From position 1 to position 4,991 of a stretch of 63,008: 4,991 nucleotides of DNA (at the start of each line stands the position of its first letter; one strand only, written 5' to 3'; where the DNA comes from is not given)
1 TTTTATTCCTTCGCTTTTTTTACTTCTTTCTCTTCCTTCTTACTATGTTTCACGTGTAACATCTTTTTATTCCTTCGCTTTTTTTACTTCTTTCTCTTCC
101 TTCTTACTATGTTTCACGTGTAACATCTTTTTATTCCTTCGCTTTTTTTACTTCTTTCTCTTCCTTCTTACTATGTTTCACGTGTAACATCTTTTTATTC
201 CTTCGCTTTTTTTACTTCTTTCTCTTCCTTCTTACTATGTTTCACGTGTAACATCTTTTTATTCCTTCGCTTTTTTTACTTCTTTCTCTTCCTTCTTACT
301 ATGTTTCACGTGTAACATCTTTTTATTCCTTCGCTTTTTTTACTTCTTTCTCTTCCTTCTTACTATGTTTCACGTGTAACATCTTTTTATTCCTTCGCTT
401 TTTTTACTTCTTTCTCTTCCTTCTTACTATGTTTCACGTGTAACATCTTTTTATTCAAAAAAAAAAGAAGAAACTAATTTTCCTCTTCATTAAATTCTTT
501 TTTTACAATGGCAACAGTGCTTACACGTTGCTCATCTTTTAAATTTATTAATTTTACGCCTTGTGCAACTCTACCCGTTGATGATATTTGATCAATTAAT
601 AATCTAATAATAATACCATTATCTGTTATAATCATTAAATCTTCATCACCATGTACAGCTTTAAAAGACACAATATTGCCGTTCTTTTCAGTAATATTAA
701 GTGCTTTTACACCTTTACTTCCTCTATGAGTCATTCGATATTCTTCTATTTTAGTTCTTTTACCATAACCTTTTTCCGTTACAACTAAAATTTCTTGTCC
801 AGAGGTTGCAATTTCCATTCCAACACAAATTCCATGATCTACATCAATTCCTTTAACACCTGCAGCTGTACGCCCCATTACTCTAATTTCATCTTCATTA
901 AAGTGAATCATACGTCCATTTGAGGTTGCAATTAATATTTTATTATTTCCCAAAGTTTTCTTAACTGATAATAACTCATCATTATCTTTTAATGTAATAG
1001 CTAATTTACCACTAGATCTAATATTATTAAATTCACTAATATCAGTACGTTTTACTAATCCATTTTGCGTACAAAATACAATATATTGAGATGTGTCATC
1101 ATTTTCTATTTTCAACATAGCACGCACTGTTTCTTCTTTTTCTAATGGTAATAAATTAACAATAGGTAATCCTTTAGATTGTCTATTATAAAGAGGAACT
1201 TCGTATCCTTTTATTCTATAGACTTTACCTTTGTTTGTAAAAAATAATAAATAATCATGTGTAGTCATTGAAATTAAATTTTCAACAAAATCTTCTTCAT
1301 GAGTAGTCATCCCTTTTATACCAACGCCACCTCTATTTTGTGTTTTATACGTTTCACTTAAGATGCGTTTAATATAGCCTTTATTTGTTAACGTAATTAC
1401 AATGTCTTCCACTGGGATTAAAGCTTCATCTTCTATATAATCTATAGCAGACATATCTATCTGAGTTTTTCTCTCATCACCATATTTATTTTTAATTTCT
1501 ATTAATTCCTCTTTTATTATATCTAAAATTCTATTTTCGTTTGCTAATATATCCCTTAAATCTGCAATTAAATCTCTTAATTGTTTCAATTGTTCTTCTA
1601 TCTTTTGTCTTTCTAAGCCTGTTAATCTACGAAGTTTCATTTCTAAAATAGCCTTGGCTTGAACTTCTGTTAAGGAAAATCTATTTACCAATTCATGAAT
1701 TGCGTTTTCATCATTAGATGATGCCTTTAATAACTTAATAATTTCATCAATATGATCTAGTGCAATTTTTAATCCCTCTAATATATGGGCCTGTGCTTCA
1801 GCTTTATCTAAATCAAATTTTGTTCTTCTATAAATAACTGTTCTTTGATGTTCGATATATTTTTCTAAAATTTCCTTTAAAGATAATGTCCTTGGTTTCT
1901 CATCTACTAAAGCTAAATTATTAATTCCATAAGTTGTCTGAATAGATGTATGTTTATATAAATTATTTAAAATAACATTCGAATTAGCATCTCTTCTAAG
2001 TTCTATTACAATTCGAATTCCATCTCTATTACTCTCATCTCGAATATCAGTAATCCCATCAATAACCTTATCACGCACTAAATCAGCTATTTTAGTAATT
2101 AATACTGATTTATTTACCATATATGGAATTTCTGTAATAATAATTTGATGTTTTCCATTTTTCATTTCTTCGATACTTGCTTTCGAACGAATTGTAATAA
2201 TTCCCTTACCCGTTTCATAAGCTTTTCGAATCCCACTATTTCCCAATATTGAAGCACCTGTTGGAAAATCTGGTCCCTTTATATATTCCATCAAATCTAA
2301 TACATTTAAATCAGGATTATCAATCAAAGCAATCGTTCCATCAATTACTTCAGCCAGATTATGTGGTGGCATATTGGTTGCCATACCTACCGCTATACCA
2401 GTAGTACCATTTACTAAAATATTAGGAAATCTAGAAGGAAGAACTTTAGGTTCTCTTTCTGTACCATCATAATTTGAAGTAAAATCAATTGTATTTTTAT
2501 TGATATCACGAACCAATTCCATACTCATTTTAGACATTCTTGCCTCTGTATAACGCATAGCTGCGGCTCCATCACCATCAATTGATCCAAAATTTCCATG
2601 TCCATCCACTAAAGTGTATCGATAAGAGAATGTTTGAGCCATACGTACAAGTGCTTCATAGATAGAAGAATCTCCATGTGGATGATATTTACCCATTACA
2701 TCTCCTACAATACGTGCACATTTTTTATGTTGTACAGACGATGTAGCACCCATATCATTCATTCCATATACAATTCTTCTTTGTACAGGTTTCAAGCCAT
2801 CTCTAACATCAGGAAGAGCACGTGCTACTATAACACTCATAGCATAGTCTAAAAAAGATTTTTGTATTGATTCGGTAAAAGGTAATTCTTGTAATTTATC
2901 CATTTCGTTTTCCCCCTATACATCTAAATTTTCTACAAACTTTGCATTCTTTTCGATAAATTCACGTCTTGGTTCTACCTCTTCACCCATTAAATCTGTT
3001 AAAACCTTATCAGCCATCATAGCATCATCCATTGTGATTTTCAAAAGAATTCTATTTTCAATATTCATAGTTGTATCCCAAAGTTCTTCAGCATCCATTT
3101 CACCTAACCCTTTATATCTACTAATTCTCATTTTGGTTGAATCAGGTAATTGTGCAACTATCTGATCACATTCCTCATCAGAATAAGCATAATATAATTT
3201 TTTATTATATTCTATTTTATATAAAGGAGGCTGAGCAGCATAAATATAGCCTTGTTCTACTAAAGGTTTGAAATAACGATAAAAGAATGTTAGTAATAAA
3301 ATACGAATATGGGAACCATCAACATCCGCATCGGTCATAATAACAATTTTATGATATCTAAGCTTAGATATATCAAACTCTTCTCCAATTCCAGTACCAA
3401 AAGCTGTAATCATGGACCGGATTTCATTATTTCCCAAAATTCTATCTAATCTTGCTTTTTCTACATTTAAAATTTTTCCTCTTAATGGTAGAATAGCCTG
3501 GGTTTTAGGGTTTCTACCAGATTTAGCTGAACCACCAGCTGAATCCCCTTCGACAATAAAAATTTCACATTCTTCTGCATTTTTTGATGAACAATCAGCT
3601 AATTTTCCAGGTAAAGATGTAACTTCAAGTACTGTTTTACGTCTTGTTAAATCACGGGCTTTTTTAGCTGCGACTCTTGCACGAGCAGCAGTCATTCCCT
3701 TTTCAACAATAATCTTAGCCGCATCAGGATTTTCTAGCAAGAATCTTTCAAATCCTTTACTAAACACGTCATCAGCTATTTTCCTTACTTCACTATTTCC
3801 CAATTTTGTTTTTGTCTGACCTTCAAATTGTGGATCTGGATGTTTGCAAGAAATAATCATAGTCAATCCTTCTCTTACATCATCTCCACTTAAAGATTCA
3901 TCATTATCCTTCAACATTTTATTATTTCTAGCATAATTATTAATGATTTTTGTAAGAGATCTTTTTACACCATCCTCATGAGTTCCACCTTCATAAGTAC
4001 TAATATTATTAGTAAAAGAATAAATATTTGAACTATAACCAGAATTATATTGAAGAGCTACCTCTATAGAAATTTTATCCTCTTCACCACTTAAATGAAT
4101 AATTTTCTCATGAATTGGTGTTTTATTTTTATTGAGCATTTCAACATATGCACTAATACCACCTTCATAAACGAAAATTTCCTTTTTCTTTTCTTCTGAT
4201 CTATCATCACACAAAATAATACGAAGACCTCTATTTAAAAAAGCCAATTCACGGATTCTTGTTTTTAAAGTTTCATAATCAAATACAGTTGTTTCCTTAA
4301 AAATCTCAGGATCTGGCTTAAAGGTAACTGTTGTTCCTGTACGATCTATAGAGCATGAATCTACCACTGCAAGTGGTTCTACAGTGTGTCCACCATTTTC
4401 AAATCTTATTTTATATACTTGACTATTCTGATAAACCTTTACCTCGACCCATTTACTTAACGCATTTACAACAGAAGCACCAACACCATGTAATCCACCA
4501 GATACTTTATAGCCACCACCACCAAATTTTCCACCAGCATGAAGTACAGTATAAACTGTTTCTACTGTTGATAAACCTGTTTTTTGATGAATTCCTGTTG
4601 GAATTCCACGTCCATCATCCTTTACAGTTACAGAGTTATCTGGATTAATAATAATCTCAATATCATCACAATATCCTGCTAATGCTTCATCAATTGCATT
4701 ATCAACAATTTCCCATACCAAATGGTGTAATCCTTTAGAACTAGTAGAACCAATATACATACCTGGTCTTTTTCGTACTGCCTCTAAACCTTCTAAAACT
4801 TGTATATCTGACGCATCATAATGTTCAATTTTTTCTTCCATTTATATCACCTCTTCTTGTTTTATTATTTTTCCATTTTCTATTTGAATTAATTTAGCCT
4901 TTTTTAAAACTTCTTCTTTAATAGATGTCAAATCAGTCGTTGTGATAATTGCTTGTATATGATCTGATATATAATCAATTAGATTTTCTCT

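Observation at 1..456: Tandem array of at least seven identical parS centromere sites on a perfect 64-bp repeat beside gyrA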

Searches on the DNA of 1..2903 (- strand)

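Call 16: search_rna_families(sources=[L004, L008, L014, L015, L027, L053], threshold=gathering)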
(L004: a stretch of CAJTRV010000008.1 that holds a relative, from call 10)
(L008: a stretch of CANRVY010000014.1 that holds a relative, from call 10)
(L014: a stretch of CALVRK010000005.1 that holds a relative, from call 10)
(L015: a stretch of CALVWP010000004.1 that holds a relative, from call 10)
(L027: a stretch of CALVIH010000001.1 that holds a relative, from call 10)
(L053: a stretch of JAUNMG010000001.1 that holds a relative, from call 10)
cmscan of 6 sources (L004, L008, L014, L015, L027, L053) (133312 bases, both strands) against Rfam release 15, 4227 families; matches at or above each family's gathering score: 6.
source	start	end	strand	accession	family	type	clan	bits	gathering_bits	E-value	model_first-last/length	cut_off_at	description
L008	12609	12706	+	RF00169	Bacteria_small_SRP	Gene;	CL00003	63.7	40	2e-11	1-97/97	no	Bacterial small signal recognition particle RNA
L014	13712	13809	+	RF00169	Bacteria_small_SRP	Gene;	CL00003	61.1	40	1.1e-10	1-97/97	no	Bacterial small signal recognition particle RNA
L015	14161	14258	+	RF00169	Bacteria_small_SRP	Gene;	CL00003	60.1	40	2.1e-10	1-97/97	no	Bacterial small signal recognition particle RNA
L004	13435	13531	+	RF00169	Bacteria_small_SRP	Gene;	CL00003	56.1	40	2.8e-09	1-97/97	no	Bacterial small signal recognition particle RNA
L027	12544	12637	+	RF00169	Bacteria_small_SRP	Gene;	CL00003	53.2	40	1.8e-08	1-97/97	no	Bacterial small signal recognition particle RNA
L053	13485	13580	+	RF00169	Bacteria_small_SRP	Gene;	CL00003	53.1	40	2e-08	1-97/97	no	Bacterial small signal recognition particle RNA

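Call 59: search_dna_similar(query=window:1-520:+, collection=plasmids, mode=distant, max_rows=10)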
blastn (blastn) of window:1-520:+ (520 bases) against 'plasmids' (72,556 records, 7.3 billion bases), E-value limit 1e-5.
No match.

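Call 60: search_dna_similar(query=window:1-520:+, collection=phages, mode=distant, max_rows=10)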
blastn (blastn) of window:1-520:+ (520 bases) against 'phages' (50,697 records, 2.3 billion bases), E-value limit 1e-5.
No match.

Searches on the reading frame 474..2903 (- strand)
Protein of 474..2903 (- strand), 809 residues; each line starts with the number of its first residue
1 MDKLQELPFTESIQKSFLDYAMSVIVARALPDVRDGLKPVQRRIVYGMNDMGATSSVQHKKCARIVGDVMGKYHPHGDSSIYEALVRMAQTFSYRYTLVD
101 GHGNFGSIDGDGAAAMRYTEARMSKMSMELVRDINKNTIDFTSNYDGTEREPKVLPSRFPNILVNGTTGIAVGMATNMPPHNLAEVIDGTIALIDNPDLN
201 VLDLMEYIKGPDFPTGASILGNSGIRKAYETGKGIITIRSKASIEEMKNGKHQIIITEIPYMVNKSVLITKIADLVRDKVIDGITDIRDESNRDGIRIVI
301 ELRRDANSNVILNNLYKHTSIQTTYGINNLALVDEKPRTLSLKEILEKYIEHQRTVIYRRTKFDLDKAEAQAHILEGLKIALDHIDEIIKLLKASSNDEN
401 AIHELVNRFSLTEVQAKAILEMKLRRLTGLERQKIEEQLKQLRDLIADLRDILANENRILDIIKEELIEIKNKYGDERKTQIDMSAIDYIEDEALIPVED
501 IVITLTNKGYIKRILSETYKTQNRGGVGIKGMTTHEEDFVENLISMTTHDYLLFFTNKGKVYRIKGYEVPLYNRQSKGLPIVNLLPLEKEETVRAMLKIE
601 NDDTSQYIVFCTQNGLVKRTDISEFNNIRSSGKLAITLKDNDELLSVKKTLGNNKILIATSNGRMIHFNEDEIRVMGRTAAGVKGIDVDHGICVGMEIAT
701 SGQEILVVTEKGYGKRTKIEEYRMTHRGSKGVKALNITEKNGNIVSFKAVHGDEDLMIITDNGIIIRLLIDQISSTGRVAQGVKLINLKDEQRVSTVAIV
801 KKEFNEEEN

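Call 7: search_protein_families(library=pfam, proteins=[window:474-2903:-])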
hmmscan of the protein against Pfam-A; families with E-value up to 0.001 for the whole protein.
window:474-2903:- (809 aa): 2 families
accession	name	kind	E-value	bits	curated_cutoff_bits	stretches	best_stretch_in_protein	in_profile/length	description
PF00521.26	DNA_topoisoIV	-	5.4e-171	569.6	31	1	28-467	1-431/432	DNA gyrase/topoisomerase IV, subunit A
PF03989.18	DNA_gyraseA_C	-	5.2e-77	253.5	27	6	703-750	1-47/48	DNA gyrase C-terminal domain, beta-propeller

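Call 9: find_encoding_contigs(protein=window:474-2903:-, flank=10000, max_places=10)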
Protein window:474-2903:- (809 aa): 2 contigs read that carry it; 1 place shown.
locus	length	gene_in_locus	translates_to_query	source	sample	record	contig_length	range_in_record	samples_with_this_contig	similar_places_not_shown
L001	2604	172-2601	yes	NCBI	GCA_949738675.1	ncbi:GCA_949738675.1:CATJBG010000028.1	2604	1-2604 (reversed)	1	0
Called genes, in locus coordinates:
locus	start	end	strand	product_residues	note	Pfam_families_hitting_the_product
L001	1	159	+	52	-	?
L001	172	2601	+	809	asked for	PF00521:DNA_topoisoIV, PF03989:DNA_gyraseA_C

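Call 10: find_related_loci(query=window:474-2903:-, collection=genome_contigs, flank=10000)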
Query window:474-2903:- (809 aa) in genome_contigs; peptide patterns used: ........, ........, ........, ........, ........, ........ (x = any residue, [..] = any of these).
599 stretches matched a pattern (row limit reached: there are more); 558 encode a relative of the query (tblastn E <= 1e-3); the best 80 are kept; 80 distinct loci.
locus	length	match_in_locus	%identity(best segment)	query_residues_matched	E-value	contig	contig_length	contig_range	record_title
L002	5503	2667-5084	88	1-809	0e+0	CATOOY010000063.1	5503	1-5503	MAG TPA_asm: uncultured Erysipelotrichaceae bacterium isolate MGG30896_1680015486 genome assembly, contig: SAMEA4643411_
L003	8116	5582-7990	78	1-809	0e+0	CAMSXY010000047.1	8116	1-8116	MAG TPA_asm: uncultured Bacillales bacterium isolate ERR9465699_bin.50_metawrap_v1.3_MAG genome assembly, contig: NODE.5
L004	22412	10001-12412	77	1-803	0e+0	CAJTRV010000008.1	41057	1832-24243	MAG TPA_asm: uncultured Bacilli bacterium isolate MGBC107952 genome assembly, contig: MGBC107952.8, whole genome shotgun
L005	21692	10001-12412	77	4-807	0e+0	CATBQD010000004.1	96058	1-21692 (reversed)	MAG: uncultured Bacilli bacterium isolate extra-SRR5927706.69_1677798363 genome assembly, contig: NODE_115_length_96058_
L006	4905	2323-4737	77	1-805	0e+0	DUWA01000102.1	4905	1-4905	MAG TPA_asm: Mycoplasmatota bacterium isolate AS08sgBPME_99 137255_AS08, whole genome shotgun sequence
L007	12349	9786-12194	76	4-806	0e+0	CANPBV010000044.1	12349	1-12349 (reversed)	MAG TPA_asm: uncultured Tenericutes bacterium isolate SRR15604531_bin.56_metawrap_v1.3_MAG genome assembly, contig: NODE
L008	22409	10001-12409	77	4-806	0e+0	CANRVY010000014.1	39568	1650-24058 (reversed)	MAG TPA_asm: uncultured Tenericutes bacterium isolate SRR15730544_bin.10_metawrap_v1.3_MAG genome assembly, contig: NODE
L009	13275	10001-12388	73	2-796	0e+0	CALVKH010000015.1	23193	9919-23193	MAG: uncultured Bacilli bacterium isolate BRZ_DI__bin68 genome assembly, contig: BRZ_DI__NODE_2182_length_23193_cov_4.90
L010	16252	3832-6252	77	2-808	0e+0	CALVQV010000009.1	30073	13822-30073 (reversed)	MAG: uncultured Bacilli bacterium isolate BRZ_KF__bin17 genome assembly, contig: BRZ_KF__NODE_2179_length_30073_cov_6.37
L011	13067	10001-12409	70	1-803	0e+0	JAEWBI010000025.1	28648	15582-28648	MAG: Bacillota bacterium isolate OH_PBB_246 k127_1403595, whole genome shotgun sequence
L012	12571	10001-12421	71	1-809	0e+0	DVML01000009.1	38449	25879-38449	MAG TPA_asm: Candidatus Fimihabitans intestinipullorum isolate CHK197-8231 CHK197__C67386_L38449_ERR3414592, whole genom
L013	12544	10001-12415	71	1-807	0e+0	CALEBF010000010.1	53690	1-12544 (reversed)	MAG TPA_asm: uncultured Tenericutes bacterium isolate ERR912064_bin.89_CONCOCT_v1.1_MAG genome assembly, contig: ERZ8271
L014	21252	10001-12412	71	2-807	0e+0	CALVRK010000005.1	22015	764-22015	MAG: uncultured Bacilli bacterium isolate BRZ_RP__bin37 genome assembly, contig: BRZ_RP__NODE_3548_length_22015_cov_5.17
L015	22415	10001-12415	70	2-808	0e+0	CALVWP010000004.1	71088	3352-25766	MAG: uncultured Bacilli bacterium isolate E40__bin28 genome assembly, contig: E40__k127_4204742, whole genome shotgun se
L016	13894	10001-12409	69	2-808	0e+0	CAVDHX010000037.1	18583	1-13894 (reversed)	Sphaerochaetaceae bacterium isolate SRR8978504_cleanbin_000001 genome assembly, contig: Spades_SRR8978504_contig_90, who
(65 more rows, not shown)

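Call 73: search_protein_families(library=pfam, proteins=[L004:14060-15778:+, L004:15765-16076:+, L004:16015-16677:+, L015:14807-16510:+, L015:16529-16825:+, L015:16825-17424:+], max_evalue=0.00001)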
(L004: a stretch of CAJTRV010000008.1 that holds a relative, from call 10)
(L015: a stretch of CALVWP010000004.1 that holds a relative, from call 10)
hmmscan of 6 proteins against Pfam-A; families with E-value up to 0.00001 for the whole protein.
L004:14060-15778:+ (572 aa): 6 families
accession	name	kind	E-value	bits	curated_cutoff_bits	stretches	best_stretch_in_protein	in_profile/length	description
PF13177.12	DNA_pol3_delta2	-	2.2e-48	164.7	27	1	20-177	2-160/161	DNA polymerase III, delta subunit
PF00004.35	AAA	-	9.3e-14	52.4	21.2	1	41-172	2-126/131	ATPase family associated with various cellular activities (AAA)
PF22608.2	DNAX_ATPase_lid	-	2.3e-13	50.1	27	1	184-227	4-47/49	DNA polymerase III clamp loader subunit, ATPase lid domain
PF12169.13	DNA_pol3_gamma3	-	2.6e-10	40.7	24.4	1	231-360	1-133/143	DNA polymerase III subunits gamma and tau domain III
PF05496.18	RuvB_N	-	1.3e-06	28.7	27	0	10-93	2-91/159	Holliday junction DNA helicase RuvB P-loop domain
PF13401.12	AAA_22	-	7.2e-06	26.8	27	0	40-153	8-120/130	AAA domain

L004:15765-16076:+ (103 aa): 1 family
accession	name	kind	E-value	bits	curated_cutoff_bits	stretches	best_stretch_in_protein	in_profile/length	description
PF02575.21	YbaB_DNA_bd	-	1.9e-21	76.4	25.5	1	12-99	1-90/91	YbaB/EbfC DNA-binding family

L004:16015-16677:+ (220 aa): 5 families
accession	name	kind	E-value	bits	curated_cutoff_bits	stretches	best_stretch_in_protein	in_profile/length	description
PF13662.12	Toprim_4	-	3.3e-23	82.1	25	1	102-192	2-85/85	Toprim domain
PF21176.3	RecR_HhH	-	8.6e-12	45.1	27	1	28-70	1-43/45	RecR, helix-hairpin-helix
PF01751.28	Toprim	-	5.5e-08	33.3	23.1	1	102-188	1-93/96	Toprim domain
PF21175.2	RecR_C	-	1.6e-07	31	22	1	194-217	1-24/24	RecR, C-terminal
PF02132.21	RecR_ZnF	-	1e-06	28.8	22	1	75-95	1-21/21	RecR, Cys4-zinc finger domain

L015:14807-16510:+ (567 aa): 5 families
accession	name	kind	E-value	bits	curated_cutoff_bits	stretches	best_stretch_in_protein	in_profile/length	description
PF13177.12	DNA_pol3_delta2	-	8.7e-48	162.8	27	1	20-174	2-160/161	DNA polymerase III, delta subunit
PF00004.35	AAA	-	9.3e-13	49.2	21.2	1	41-168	2-125/131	ATPase family associated with various cellular activities (AAA)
PF22608.2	DNAX_ATPase_lid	-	8.2e-11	42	27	1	179-224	2-47/49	DNA polymerase III clamp loader subunit, ATPase lid domain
PF12169.13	DNA_pol3_gamma3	-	2.6e-10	40.7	24.4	1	229-358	2-134/143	DNA polymerase III subunits gamma and tau domain III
PF21960.2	RCF1-5-like_lid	-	7.5e-06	26.2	27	1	182-214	2-35/43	RCF1/5-like, AAA+ ATPase lid domain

L015:16529-16825:+ (98 aa): 1 family
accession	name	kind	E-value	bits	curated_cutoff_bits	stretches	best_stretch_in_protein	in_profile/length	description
PF02575.21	YbaB_DNA_bd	-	2.1e-24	85.9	25.5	1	7-94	1-90/91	YbaB/EbfC DNA-binding family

L015:16825-17424:+ (199 aa): 5 families
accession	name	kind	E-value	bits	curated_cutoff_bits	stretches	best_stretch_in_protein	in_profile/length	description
PF13662.12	Toprim_4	-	1.3e-25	89.9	25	1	80-171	1-85/85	Toprim domain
PF21175.2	RecR_C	-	4.9e-10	39.1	22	1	173-196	1-24/24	RecR, C-terminal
PF21176.3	RecR_HhH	-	9.3e-10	38.6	27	1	9-47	3-41/45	RecR, helix-hairpin-helix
PF01751.28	Toprim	-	4e-09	37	23.1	1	81-168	1-94/96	Toprim domain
PF02132.21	RecR_ZnF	-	1.9e-07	31.2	22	1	54-74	1-21/21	RecR, Cys4-zinc finger domain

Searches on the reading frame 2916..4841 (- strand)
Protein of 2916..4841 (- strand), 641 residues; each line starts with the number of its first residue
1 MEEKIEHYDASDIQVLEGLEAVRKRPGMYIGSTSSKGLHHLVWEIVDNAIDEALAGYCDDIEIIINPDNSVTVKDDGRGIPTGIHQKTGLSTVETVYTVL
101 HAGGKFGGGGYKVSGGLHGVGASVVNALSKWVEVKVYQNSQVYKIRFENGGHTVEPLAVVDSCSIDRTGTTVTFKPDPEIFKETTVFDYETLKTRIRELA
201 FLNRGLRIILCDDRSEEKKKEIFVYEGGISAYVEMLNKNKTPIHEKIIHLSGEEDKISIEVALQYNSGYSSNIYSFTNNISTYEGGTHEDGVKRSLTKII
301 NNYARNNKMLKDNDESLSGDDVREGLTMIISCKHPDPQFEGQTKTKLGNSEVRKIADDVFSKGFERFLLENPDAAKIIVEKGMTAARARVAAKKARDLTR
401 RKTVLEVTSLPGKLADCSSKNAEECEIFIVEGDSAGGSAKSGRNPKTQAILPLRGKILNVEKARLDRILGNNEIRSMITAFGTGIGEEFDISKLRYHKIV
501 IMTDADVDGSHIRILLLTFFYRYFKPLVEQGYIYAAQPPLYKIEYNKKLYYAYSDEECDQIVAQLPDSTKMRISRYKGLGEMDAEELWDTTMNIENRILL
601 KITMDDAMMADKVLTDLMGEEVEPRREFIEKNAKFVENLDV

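Call 7: search_protein_families(library=pfam, proteins=[window:2916-4841:-])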
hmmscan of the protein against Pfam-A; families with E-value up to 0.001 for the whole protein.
window:2916-4841:- (641 aa): 4 families
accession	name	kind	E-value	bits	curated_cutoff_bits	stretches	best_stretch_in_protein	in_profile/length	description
PF00204.31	DNA_gyraseB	-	9.1e-64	214.5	27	1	228-397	1-172/173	DNA gyrase B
PF00986.26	DNA_gyraseB_C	-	8.6e-27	93.5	29.8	1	569-630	2-63/63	DNA gyrase B subunit, carboxyl terminus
PF01751.28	Toprim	-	1.4e-19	70.4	23.1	1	426-535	1-93/96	Toprim domain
PF02518.31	HATPase_c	-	8e-17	62.1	26.4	1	35-177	3-108/111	Histidine kinase-, DNA gyrase B-, and HSP90-like ATPase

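Call 37: find_encoding_contigs(protein=window:2916-4841:-, flank=10000, max_places=6)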
Protein window:2916-4841:- (641 aa): 3 contigs read that carry it; 2 places shown.
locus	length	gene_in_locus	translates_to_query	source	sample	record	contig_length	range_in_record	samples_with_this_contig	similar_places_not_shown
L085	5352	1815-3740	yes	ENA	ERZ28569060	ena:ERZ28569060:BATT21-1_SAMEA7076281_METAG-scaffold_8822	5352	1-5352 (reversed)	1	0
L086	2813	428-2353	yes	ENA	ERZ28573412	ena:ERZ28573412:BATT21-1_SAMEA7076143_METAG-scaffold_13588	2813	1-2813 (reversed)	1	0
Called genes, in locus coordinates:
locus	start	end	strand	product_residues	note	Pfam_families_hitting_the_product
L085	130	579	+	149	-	PF06338:ComK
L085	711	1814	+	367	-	PF02463:SMC_N, PF13175:AAA_15, PF13476:AAA_23, PF13304:AAA_21 (faint)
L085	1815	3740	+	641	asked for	PF02518:HATPase_c, PF00204:DNA_gyraseB, PF01751:Toprim, PF00986:DNA_gyraseB_C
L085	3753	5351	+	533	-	?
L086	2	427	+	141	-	?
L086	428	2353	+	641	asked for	PF02518:HATPase_c, PF00204:DNA_gyraseB, PF01751:Toprim, PF00986:DNA_gyraseB_C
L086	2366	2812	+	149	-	?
